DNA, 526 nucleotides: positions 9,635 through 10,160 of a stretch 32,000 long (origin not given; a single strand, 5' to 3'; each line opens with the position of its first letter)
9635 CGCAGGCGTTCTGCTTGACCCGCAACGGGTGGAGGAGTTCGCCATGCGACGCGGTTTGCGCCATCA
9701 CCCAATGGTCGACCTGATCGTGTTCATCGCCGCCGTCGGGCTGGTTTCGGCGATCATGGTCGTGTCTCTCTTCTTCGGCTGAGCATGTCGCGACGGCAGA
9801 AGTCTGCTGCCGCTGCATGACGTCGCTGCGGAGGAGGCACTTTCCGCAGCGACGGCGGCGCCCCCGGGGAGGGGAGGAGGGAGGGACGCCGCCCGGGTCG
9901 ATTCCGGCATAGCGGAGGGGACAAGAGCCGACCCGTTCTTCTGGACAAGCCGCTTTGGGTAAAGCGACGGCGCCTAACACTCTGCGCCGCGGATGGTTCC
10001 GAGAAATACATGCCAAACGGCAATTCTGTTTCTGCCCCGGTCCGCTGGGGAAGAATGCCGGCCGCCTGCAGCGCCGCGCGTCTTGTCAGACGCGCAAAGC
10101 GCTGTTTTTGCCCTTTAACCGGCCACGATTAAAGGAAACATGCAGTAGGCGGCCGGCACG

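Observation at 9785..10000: Candidate stress-controlled sRNA carrying three anti-Shine-Dalgarno motifs, including an exact CCUCCUCCC, on the minus strand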

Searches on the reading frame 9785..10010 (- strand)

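Call 102: search_protein_families(library=pfam, proteins=[L006:577-1167:+, L006:1390-2544:-, L024:1752-2318:+], max_evalue=0.01)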
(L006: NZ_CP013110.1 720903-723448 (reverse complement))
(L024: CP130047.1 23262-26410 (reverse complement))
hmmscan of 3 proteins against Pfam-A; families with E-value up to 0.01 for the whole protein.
L006:577-1167:+ (196 aa): 1 family
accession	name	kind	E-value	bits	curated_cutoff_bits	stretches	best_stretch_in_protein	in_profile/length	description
PF01019.26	G_glu_transpept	-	1.6e-25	90.3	27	1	70-191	389-512/512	Gamma-glutamyltranspeptidase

L006:1390-2544:- (384 aa): 5 families
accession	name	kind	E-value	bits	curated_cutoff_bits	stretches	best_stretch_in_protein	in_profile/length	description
PF07690.21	MFS_1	-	5.3e-28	98.4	33.4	2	22-235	5-231/347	Major Facilitator Superfamily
PF12832.13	MFS_1_like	-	7.9e-09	35.5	25.2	1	15-156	214-357/373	MFS_1 like family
PF05977.19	MFS_3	-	0.00027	20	27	1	25-194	230-400/524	Transmembrane secretion effector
PF13347.12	MFS_2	-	0.0011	18.1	27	1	18-114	229-326/427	MFS/sugar transport protein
PF06779.20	MFS_4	-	0.0028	17.5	26.3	1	34-378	14-363/364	Uncharacterised MFS-type transporter YbfB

L024:1752-2318:+ (188 aa): 2 families
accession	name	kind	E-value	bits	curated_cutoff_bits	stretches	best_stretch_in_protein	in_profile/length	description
PF01738.24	DLH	-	7.2e-18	65.4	21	1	3-185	15-213/217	Dienelactone hydrolase family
PF12697.13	Abhydrolase_6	-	0.001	20.2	26.3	1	24-142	23-124/217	Alpha/beta hydrolase family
